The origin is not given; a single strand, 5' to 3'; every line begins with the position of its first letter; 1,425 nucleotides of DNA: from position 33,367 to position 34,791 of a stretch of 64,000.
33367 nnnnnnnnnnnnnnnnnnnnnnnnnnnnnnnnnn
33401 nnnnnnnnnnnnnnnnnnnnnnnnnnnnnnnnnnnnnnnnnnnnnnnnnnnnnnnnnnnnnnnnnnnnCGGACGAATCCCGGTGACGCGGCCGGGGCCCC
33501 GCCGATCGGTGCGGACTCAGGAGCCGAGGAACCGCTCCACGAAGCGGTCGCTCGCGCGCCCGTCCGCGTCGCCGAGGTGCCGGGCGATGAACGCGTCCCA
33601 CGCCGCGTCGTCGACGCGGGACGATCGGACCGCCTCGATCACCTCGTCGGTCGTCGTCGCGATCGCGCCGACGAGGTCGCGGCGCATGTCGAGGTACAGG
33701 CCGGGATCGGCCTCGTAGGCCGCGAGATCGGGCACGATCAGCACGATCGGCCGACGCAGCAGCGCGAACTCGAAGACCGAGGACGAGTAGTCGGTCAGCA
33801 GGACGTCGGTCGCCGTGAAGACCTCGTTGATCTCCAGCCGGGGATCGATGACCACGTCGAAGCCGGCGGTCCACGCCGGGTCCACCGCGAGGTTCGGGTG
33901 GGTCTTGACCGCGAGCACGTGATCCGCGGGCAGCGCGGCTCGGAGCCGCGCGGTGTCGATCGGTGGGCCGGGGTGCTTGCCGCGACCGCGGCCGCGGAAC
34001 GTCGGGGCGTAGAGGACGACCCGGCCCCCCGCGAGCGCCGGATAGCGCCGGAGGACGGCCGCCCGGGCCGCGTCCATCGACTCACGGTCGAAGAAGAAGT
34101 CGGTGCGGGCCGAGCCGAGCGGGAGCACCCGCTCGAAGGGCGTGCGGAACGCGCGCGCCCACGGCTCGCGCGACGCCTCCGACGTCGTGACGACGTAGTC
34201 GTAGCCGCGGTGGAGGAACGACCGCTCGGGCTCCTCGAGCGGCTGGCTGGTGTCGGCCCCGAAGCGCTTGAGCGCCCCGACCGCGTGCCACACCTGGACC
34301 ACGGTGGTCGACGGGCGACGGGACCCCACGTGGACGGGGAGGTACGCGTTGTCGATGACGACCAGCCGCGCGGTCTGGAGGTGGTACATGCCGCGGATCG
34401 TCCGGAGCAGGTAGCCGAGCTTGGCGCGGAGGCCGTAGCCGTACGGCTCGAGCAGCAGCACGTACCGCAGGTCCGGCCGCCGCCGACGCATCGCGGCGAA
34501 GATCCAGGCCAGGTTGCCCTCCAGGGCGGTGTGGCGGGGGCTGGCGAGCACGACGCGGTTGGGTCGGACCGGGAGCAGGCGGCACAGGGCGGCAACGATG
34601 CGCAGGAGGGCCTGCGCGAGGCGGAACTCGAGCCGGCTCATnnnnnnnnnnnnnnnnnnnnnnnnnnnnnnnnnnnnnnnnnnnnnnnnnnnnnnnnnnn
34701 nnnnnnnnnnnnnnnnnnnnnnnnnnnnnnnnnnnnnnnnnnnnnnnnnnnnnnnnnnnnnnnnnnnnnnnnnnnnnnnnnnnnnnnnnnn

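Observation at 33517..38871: Teichoic-acid-type alditol-phosphate polymer module in a high-GC actinobacterial context: two TagF-family transferases flanking a Bcs1-like CDP-ribitol synthase fusion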

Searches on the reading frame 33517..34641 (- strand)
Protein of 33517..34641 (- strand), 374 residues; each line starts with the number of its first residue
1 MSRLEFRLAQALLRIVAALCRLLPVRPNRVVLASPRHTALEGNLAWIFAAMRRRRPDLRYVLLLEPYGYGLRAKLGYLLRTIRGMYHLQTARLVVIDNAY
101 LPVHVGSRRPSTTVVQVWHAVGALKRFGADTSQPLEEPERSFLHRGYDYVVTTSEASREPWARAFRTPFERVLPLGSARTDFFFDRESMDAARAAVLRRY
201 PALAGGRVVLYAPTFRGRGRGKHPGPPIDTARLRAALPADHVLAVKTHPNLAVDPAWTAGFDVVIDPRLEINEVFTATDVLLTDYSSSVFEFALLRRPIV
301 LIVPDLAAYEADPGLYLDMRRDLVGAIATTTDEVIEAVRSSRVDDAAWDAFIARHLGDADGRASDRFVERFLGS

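Call 6: search_protein_families(library=pfam, proteins=[window:33517-34641:-], max_evalue=0.01)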
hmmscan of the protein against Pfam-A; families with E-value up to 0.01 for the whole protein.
window:33517-34641:- (374 aa): 1 family
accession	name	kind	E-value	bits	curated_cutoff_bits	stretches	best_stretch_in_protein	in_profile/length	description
PF04464.20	Glyphos_transf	-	3.8e-67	227.3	22.1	1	19-370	5-364/367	CDP-Glycerol:Poly(glycerophosphate) glycerophosphotransferase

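Call 7: search_protein_families(library=ncbifam, proteins=[window:33517-34641:-], max_evalue=0.001)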
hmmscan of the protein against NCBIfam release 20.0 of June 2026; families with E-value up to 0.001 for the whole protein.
window:33517-34641:- (374 aa): 3 families
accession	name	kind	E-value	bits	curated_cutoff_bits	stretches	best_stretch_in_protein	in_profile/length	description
NF041713.1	Tar_polymTarL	equivalog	2.9e-40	138.5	1000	1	4-373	186-561/562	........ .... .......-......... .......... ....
NF041711.1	TagprimaseTarB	equivalog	8.2e-23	81.2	500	1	82-315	83-305/362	teichoic acid glycerol-phosphate primase TarB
NF041712.1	techglyph_taseTarF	equivalog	5.8e-19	68.4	550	1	98-368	98-383/388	teichoic acid glycerol-phosphate transferase TarF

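Call 43: search_solved_structures(query=window:33517-34641:-, max_evalue=0.001, show_alignments=1)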
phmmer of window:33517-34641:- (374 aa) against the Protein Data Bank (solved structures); distinct sequences matched with E-value up to 0.001: 5.
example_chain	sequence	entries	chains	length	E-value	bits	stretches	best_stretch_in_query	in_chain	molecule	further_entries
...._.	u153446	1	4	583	4.6e-35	124.7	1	26-374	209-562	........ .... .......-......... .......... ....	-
3l7i_A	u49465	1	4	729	1.3e-19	73.8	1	27-339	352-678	Teichoic acid biosynthesis protein F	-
3l7j_A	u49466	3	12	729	1.2e-18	70.7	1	27-339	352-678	Teichoic acid biosynthesis protein F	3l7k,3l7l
3l7m_A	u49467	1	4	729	1.7e-18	70.2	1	27-339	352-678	Teichoic acid biosynthesis protein F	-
8qoy_A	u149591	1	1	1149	1.2e-13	54.2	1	87-371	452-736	TagF-like capsule polymerase Cps3D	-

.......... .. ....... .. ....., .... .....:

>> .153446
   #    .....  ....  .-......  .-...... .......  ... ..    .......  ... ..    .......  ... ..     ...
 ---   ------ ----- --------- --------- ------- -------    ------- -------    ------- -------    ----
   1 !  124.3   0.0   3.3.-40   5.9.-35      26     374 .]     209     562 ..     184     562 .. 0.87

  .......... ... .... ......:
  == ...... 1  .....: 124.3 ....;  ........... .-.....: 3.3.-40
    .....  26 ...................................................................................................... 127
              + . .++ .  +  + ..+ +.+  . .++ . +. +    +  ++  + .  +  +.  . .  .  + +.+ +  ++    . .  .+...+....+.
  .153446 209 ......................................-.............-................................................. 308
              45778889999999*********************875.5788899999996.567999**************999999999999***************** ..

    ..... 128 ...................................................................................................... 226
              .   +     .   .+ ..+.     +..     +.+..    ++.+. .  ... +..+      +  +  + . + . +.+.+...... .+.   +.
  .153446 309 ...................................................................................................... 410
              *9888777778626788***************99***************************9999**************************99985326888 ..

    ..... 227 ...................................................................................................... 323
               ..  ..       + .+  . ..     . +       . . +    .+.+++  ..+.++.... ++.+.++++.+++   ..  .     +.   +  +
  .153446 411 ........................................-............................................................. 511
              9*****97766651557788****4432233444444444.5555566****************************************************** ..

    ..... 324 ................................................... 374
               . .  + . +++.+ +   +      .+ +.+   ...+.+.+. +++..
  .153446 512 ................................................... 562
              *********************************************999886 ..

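Call 46: list_cluster_members(proteins=[P0001, P0121, window:33517-34641:-, window:17041-18093:+, window:54151-54888:+, window:40853-42157:+])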
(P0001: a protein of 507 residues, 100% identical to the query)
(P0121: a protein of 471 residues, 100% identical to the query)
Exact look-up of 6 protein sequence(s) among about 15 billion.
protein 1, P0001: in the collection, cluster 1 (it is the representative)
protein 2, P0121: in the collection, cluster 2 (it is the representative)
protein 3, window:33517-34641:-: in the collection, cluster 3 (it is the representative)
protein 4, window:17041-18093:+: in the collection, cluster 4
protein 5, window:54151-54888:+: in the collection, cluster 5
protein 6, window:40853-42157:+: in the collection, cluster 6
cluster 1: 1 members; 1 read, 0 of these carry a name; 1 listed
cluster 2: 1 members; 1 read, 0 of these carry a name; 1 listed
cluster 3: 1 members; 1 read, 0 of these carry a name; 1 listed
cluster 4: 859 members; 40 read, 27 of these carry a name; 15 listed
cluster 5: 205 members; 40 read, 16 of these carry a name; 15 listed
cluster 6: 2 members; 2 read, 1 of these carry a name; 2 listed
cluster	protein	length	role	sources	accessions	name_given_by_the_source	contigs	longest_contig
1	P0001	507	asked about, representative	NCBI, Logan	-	-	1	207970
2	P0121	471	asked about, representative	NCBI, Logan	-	-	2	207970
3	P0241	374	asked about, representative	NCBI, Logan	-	-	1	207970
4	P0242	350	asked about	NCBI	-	-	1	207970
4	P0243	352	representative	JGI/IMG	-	rod shape-determining protein MreB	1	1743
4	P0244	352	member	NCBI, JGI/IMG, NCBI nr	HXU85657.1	MAG TPA: rod shape-determining protein [Verrucomicrobiae bacterium] | rod shape-determining protein MreB | rod shape-determining protein [Verrucomicrobiae bacterium]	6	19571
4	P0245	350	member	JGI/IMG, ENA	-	rod shape-determining protein MreB and related proteins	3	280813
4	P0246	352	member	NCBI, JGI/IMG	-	rod shape-determining protein MreB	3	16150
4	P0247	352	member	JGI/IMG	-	rod shape-determining protein MreB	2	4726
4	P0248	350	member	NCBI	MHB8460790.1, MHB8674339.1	MAG: rod shape-determining protein [Candidatus Limnocylindrales bacterium]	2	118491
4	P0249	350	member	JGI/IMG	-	rod shape-determining protein MreB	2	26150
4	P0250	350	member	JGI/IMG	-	rod shape-determining protein MreB and related proteins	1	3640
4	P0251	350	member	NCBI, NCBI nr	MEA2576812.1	MAG: rod shape-determining protein MreB [Chloroflexota bacterium] | rod shape-determining protein MreB [Chloroflexota bacterium]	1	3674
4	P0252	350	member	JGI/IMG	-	rod shape-determining protein MreB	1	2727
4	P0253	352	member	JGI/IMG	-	rod shape-determining protein MreB and related proteins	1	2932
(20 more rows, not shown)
